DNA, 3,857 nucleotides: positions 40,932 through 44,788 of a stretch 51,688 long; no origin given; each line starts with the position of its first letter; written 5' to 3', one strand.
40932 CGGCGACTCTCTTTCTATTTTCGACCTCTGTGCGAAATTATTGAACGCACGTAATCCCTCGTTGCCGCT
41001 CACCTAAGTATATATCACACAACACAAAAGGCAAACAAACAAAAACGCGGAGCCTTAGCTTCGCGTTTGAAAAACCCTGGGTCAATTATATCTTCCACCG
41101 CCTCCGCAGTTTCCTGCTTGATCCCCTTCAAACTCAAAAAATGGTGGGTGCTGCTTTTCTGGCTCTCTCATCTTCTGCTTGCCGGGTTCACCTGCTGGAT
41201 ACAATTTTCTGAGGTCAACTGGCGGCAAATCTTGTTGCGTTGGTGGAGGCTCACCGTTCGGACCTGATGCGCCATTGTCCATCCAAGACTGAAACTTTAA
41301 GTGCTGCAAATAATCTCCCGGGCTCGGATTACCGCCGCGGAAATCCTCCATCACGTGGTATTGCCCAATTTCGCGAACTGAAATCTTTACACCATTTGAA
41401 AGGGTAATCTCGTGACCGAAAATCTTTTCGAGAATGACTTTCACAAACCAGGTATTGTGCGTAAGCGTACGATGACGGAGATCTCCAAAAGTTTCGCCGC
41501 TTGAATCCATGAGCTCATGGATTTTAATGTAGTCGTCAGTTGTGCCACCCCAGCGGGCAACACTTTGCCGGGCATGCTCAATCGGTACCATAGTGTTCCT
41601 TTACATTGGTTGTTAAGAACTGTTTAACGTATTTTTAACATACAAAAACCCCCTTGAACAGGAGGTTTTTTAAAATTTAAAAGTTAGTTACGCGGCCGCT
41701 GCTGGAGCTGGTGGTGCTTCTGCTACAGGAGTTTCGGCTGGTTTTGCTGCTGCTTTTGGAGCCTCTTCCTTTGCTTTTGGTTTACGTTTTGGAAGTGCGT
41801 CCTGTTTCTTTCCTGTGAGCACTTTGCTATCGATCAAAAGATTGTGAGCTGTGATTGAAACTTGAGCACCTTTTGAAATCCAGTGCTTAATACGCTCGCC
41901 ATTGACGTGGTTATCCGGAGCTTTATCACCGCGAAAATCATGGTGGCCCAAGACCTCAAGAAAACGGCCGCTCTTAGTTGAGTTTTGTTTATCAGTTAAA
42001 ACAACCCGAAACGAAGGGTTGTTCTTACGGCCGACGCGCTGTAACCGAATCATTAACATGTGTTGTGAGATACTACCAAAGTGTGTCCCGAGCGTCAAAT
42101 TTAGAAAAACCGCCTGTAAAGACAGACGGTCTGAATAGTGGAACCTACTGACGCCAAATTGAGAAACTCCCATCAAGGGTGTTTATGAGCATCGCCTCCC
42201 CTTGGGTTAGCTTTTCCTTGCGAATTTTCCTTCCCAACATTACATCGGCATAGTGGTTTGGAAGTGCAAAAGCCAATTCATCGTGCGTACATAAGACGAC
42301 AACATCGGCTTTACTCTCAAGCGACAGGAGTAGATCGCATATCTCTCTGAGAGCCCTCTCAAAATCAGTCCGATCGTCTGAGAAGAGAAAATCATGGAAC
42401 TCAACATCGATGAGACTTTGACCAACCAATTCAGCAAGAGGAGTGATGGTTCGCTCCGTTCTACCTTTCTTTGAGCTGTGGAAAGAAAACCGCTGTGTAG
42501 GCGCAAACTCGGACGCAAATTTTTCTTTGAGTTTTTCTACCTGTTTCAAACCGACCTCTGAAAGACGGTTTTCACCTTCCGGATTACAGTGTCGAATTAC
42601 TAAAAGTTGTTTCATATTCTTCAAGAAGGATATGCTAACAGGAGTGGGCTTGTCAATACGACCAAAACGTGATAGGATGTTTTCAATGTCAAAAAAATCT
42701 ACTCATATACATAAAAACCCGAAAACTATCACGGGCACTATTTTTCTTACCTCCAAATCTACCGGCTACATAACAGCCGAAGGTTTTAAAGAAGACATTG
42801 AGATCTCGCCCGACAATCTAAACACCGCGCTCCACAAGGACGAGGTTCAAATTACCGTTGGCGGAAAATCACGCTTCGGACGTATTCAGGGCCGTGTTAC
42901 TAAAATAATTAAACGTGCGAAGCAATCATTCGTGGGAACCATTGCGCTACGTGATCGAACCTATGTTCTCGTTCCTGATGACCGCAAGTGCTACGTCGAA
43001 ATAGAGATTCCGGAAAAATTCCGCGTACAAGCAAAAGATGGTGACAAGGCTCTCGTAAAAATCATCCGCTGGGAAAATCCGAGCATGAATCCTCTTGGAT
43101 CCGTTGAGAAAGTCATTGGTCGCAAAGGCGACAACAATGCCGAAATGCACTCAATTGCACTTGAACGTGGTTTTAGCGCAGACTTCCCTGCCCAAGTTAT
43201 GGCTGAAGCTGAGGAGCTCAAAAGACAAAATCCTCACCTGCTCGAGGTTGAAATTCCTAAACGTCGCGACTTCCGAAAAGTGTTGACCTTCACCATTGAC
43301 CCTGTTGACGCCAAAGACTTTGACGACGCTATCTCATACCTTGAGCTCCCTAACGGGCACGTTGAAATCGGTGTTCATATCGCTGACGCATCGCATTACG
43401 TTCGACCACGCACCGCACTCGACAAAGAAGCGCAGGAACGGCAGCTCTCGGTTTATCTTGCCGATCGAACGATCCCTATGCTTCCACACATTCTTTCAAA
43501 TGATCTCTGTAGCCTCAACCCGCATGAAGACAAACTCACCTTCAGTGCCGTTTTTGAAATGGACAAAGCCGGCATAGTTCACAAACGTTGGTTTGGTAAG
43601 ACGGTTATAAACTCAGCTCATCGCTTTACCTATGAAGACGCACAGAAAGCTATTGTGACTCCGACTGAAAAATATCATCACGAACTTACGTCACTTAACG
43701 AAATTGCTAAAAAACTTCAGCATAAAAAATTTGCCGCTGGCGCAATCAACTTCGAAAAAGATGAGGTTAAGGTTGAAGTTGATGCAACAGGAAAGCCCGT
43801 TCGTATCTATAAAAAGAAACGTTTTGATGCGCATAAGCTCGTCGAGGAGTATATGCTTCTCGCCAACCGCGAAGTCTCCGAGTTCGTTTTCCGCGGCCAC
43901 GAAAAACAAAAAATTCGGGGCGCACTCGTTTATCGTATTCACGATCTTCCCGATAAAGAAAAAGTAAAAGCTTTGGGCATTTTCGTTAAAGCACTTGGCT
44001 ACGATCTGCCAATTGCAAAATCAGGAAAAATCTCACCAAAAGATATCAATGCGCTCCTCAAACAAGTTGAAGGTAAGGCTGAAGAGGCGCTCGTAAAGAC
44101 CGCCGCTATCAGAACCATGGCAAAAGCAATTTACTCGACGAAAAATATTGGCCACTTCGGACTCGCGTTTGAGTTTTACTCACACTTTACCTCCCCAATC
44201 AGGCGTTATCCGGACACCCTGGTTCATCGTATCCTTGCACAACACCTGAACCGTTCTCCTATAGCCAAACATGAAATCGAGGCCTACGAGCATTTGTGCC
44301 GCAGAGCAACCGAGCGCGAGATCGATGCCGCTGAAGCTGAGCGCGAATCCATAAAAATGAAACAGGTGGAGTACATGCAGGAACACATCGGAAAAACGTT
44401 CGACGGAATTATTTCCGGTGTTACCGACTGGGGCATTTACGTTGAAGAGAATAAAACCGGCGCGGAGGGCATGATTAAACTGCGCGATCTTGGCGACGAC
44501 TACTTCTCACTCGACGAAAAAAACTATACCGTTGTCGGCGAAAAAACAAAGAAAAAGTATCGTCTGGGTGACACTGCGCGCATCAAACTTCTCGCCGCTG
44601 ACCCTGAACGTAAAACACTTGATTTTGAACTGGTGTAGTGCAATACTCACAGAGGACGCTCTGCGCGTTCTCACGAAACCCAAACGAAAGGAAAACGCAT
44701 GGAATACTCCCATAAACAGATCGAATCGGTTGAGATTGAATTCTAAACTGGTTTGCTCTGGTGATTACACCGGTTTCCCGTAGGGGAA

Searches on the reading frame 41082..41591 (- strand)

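Call 107: search_protein_families(library=pfam, proteins=[window:41082-41591:-], max_evalue=0.001)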
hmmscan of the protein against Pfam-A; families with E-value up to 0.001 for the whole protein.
window:41082-41591:- (169 aa): 1 family
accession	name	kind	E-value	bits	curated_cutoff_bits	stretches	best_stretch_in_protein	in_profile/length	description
PF21866.1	DUF6915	-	3.4e-32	111.1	27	1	1-104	1-102/102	Domain of unknown function (DUF6915)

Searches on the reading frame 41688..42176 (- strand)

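Call 107: search_protein_families(library=pfam, proteins=[window:41688-42176:-], max_evalue=0.001)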
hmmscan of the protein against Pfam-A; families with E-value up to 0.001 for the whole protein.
window:41688-42176:- (162 aa): 1 family
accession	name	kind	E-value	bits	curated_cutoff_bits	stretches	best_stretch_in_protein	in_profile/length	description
PF00886.24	Ribosomal_S16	-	3e-14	53.1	27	1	47-107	1-62/62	Ribosomal protein S16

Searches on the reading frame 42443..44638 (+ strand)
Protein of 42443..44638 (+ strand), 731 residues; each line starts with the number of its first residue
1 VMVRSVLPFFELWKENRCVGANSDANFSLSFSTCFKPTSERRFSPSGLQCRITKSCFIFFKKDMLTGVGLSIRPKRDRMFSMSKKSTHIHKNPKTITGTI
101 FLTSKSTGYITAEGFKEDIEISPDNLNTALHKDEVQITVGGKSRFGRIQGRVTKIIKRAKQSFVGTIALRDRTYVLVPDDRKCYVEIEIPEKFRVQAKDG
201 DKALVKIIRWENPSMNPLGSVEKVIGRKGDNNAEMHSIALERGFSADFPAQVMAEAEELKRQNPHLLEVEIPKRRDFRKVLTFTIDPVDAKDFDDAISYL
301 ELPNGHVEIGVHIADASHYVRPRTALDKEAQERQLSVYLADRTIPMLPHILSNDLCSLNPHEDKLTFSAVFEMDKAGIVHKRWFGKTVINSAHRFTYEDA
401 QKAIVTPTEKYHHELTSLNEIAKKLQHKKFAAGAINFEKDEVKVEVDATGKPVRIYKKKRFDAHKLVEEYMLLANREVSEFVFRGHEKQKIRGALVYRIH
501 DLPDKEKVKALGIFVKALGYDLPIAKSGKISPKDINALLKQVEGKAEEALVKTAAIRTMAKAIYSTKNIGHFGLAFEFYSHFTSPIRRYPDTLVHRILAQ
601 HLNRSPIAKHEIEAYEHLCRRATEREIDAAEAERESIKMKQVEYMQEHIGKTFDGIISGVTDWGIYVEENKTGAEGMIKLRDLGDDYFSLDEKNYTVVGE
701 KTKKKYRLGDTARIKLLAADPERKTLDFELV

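Call 49: search_protein_families(library=pfam, proteins=[window:42443-44638:+], max_evalue=0.001)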
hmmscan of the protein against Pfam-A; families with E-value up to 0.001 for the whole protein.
window:42443-44638:+ (731 aa): 5 families
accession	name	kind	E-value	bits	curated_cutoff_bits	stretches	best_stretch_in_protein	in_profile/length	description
PF00773.25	RNB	-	4.5e-103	345.4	29.3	1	274-603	1-325/326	RNB domain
PF17876.7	CSD2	-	1.8e-18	66.8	26.2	1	176-249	2-74/74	Cold shock domain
PF17849.7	OB_Dis3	-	6.3e-07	29.8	22.8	1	197-242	31-76/77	Dis3-like cold-shock domain 2 (CSD2)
PF08206.17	OB_RNB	-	1.3e-06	28.4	24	1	103-155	6-58/58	Ribonuclease B OB domain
PF00575.29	S1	-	1.2e-05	26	22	1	649-729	4-72/74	S1 RNA binding domain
